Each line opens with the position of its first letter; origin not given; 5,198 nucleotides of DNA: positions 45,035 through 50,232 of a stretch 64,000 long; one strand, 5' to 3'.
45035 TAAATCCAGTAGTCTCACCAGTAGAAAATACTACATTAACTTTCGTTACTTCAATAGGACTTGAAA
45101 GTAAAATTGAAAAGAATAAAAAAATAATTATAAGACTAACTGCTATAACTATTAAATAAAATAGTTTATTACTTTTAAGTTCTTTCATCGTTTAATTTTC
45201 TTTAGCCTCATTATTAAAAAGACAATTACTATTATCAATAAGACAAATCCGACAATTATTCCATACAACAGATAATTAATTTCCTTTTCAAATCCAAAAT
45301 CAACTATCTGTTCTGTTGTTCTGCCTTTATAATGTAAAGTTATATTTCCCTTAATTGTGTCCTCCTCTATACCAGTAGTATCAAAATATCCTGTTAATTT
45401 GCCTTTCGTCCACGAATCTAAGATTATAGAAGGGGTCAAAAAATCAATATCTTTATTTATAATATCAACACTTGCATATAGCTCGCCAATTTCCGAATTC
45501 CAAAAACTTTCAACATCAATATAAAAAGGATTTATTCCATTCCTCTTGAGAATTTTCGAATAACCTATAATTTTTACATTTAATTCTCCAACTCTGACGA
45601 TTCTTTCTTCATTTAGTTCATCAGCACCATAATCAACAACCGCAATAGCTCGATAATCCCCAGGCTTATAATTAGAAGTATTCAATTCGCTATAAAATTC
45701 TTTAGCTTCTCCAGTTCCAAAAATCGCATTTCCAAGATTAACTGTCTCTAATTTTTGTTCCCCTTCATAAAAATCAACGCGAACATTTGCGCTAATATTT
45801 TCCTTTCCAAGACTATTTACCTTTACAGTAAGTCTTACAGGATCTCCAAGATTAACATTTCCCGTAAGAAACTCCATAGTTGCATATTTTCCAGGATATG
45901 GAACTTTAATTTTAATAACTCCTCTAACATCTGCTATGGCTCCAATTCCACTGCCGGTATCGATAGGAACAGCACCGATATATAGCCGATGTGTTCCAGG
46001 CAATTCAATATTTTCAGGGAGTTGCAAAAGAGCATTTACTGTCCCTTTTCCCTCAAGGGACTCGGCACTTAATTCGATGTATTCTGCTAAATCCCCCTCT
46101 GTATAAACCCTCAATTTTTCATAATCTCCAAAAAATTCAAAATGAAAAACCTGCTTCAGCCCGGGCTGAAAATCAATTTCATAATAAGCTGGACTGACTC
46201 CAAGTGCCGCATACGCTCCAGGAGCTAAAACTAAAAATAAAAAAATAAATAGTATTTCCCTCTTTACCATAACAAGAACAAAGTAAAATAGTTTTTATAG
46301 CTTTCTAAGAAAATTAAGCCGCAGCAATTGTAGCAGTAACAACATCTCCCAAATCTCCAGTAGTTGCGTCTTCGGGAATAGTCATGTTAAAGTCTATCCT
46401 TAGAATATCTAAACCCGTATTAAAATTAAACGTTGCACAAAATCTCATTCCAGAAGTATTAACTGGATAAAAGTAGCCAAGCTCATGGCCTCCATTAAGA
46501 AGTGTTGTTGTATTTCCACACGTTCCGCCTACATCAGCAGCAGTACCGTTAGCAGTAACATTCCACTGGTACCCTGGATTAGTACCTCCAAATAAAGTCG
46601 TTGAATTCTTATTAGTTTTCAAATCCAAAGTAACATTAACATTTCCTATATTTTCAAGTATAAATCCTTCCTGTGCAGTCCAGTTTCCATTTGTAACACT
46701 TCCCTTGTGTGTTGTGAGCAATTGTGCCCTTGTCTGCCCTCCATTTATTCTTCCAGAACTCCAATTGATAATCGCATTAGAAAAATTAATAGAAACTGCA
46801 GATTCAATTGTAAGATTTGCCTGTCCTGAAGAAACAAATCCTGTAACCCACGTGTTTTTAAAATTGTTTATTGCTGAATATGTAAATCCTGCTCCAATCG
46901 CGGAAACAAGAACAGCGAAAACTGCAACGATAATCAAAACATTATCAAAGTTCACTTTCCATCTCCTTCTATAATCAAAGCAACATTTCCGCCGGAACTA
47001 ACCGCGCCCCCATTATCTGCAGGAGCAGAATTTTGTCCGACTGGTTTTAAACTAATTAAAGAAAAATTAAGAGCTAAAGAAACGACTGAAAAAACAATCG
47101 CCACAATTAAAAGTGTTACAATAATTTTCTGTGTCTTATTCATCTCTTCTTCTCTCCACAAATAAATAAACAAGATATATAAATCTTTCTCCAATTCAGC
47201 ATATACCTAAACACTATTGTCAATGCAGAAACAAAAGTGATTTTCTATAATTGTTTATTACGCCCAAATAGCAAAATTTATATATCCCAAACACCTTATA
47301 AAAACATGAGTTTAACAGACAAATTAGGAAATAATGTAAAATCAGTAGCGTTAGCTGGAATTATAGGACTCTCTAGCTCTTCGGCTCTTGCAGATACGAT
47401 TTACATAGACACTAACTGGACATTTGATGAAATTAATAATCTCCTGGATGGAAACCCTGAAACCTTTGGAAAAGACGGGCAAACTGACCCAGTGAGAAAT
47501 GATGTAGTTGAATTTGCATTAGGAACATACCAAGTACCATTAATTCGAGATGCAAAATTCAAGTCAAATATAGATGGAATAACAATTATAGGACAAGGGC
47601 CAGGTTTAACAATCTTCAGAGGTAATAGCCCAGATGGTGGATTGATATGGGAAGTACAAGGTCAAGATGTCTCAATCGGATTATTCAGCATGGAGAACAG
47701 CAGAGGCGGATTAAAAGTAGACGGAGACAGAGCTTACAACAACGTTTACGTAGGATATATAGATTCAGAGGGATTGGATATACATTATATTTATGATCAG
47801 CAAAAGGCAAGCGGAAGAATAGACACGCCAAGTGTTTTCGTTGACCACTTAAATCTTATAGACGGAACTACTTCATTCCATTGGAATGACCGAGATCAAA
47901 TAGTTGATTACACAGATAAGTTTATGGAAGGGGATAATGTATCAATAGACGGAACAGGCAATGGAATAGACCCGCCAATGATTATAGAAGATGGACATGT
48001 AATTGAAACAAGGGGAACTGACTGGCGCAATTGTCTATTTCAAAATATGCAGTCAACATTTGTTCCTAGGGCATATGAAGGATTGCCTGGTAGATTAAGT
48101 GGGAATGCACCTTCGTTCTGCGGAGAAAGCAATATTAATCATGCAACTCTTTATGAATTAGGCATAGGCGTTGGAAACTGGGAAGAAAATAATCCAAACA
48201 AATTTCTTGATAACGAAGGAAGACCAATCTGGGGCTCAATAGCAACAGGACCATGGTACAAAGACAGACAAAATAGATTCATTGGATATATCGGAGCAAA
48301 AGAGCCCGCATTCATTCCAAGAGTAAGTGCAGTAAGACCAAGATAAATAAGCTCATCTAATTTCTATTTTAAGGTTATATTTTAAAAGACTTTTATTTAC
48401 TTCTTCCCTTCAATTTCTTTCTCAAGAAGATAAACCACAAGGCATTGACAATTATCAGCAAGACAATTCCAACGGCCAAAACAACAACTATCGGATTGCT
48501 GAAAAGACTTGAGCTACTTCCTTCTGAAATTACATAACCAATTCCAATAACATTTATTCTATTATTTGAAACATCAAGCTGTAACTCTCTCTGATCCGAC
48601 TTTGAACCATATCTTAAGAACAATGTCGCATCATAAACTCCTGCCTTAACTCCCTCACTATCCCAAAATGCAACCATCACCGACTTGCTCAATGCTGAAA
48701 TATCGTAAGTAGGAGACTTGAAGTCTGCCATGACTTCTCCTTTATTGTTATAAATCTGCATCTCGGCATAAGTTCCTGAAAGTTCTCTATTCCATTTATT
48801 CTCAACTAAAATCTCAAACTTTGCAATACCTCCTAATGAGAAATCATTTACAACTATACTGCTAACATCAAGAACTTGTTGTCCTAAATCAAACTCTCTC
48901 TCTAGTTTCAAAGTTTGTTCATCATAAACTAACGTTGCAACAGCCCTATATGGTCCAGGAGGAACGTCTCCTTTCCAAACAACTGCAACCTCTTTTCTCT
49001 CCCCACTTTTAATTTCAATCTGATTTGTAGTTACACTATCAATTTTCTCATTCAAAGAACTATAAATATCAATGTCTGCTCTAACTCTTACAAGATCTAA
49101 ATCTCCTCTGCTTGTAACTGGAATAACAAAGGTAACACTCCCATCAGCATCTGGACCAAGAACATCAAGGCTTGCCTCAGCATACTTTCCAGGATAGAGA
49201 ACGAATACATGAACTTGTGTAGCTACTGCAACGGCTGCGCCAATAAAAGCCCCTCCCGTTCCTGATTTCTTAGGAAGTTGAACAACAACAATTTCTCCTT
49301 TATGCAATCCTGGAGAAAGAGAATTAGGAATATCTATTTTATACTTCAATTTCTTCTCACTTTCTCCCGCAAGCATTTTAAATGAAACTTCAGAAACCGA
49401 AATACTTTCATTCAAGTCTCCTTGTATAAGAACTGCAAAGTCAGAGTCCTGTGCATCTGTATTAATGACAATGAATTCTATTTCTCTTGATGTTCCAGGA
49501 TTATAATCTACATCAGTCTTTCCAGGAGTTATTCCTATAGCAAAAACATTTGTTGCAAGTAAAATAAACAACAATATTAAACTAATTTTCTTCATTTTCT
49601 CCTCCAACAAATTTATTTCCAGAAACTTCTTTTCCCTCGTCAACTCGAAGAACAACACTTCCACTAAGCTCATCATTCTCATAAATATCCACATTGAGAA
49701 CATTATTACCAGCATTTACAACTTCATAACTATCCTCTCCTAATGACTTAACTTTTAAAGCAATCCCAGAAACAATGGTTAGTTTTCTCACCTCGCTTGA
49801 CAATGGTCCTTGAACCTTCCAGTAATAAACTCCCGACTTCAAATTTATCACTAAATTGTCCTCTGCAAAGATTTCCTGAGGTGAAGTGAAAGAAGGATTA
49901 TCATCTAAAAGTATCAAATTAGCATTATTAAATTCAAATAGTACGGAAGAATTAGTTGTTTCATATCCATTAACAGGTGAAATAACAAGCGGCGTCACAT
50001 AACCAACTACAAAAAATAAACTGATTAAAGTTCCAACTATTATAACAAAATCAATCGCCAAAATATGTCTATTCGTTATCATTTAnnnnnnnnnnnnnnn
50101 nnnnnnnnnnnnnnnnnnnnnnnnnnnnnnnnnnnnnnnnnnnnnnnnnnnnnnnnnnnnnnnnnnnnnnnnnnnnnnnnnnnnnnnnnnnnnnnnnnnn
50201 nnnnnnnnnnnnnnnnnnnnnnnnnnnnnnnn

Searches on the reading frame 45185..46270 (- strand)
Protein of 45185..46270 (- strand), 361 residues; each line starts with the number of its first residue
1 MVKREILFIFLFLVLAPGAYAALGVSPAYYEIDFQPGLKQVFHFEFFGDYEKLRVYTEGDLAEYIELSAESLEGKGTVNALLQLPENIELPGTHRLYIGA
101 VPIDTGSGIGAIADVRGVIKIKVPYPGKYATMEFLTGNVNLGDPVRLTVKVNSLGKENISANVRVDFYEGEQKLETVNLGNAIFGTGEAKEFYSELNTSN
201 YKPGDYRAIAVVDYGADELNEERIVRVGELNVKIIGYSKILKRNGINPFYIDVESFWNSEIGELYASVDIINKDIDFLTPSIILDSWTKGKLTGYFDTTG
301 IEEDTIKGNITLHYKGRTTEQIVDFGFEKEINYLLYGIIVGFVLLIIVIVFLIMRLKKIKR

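Call 10: search_protein_families(library=pfam, proteins=[window:45185-46270:-], max_evalue=0.001)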
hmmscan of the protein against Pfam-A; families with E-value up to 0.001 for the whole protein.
window:45185-46270:- (361 aa): 0 families

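Call 63: search_protein_families(library=pfam, proteins=[window:45185-46270:-], max_evalue=1)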
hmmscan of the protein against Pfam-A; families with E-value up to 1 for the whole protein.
window:45185-46270:- (361 aa): 4 families
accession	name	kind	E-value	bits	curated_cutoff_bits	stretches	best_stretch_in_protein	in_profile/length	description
PF16640.11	Big_3_5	-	0.0092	17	35.5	1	138-206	7-63/88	Bacterial Ig-like domain (group 3)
PF01102.23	Glycophorin_A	-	0.064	13.9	30.1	1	304-358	32-87/114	Glycophorin A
PF01034.25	Syndecan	-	0.14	12.6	25.2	1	334-358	12-36/64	Syndecan domain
PF03273.18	Baculo_gp64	-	0.33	10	27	1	330-358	503-531/534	Baculovirus gp64 envelope glycoprotein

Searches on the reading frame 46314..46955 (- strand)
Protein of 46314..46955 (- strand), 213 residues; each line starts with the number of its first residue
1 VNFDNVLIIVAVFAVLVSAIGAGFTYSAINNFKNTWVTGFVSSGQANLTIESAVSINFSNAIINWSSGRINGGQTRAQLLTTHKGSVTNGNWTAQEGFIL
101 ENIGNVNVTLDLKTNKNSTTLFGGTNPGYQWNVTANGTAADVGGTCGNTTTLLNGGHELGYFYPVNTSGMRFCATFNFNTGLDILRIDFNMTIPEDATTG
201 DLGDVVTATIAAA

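Call 10: search_protein_families(library=pfam, proteins=[window:46314-46955:-], max_evalue=0.001)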
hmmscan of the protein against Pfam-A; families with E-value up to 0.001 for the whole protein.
window:46314-46955:- (213 aa): 0 families

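Call 63: search_protein_families(library=pfam, proteins=[window:46314-46955:-], max_evalue=1)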
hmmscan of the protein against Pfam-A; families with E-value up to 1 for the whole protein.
window:46314-46955:- (213 aa): 2 families
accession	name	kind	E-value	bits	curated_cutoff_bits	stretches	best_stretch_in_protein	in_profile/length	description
PF22067.2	Cep192_D3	-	0.047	14.2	27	1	91-118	16-43/99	Cep192 domain 3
PF01484.22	Col_cuticle_N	-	0.092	13.3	23.5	1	8-35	4-31/50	Nematode cuticle collagen N-terminal domain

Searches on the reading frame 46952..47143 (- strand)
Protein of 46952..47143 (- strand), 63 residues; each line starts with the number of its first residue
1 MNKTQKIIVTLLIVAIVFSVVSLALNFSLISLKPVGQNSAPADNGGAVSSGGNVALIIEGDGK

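Call 63: search_protein_families(library=pfam, proteins=[window:46952-47143:-], max_evalue=1)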
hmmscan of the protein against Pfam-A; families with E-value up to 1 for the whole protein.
window:46952-47143:- (63 aa): 2 families
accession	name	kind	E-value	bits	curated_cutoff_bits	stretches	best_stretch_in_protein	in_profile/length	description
PF20517.3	TMEM127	-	0.05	14.1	25.3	1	4-28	9-33/113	Transmembrane protein 127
PF14341.11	PilX_N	-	0.21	12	25.5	1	8-29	6-26/51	PilX N-terminal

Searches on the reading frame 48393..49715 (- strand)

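Call 10: search_protein_families(library=pfam, proteins=[window:48393-49715:-], max_evalue=0.001)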
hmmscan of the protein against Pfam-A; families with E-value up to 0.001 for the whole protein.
window:48393-49715:- (440 aa): 0 families

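Call 63: search_protein_families(library=pfam, proteins=[window:48393-49595:-], max_evalue=1)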
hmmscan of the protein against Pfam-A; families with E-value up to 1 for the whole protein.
window:48393-49595:- (400 aa): 2 families
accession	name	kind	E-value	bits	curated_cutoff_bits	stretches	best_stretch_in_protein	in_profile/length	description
PF12690.13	BsuPI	-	0.016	15.6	22.9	1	189-224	62-98/101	Intracellular proteinase inhibitor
PF04923.17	Ninjurin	-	0.33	11.3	26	1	345-396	20-70/102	Ninjurin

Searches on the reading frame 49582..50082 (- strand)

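Call 10: search_protein_families(library=pfam, proteins=[window:49582-50082:-], max_evalue=0.001)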
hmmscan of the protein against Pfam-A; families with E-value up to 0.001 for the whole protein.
window:49582-50082:- (166 aa): 0 families

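Call 63: search_protein_families(library=pfam, proteins=[window:49582-50082:-], max_evalue=1)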
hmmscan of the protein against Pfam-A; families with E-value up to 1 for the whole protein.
window:49582-50082:- (166 aa): 1 family
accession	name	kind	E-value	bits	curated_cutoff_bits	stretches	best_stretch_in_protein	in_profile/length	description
PF10365.15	DUF2436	-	0.15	12.3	25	1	39-99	63-124/164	Domain of unknown function (DUF2436)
